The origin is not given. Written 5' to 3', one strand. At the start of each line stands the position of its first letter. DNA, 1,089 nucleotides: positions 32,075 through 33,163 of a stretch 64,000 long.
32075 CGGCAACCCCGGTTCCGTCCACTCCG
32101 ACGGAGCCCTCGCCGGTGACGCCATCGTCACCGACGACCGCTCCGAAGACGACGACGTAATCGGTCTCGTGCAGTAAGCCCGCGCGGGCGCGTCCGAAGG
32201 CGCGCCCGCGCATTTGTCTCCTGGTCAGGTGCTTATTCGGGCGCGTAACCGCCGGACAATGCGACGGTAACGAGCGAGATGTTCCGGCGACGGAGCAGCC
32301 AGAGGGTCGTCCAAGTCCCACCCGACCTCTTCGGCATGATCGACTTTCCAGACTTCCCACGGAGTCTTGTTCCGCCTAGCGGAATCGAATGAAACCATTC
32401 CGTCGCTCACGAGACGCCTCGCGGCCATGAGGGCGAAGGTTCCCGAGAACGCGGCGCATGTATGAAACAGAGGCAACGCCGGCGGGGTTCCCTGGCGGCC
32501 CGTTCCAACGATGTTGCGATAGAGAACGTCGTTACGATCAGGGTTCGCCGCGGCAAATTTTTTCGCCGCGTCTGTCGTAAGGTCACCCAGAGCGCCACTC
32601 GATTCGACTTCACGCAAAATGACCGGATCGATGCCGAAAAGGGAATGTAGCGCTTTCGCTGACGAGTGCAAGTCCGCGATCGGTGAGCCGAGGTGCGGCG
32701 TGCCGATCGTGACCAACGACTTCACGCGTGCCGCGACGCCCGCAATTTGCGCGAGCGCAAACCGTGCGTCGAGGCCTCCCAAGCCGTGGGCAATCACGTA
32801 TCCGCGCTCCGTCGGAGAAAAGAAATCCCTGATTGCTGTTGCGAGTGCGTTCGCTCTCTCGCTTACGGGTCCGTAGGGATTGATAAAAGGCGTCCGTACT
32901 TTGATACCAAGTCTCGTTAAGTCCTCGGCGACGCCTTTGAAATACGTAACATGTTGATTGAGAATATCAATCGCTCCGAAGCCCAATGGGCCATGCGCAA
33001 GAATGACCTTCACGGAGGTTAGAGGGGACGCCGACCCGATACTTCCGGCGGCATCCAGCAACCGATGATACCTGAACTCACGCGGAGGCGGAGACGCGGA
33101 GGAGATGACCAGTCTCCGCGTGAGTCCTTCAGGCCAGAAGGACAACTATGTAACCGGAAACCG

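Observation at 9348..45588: Intergenic elements built from arrays of 7-9-nt tandem units, mostly as facing inverted arrays: conserved architecture, locus-specific unit sequence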

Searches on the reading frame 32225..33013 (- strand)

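Call 71: search_protein_families(library=pfam, proteins=[window:32225-33013:-])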
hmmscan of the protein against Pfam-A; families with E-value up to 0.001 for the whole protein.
window:32225-33013:- (262 aa): 2 families
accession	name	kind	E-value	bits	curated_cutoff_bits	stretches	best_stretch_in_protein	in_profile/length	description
PF05057.20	DUF676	-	0.00036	20.6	20.3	1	57-111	62-129/217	Putative serine esterase (DUF676)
PF07819.20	PGAP1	-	0.00052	20.3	24.3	1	66-113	88-135/233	PGAP1-like alpha/beta domain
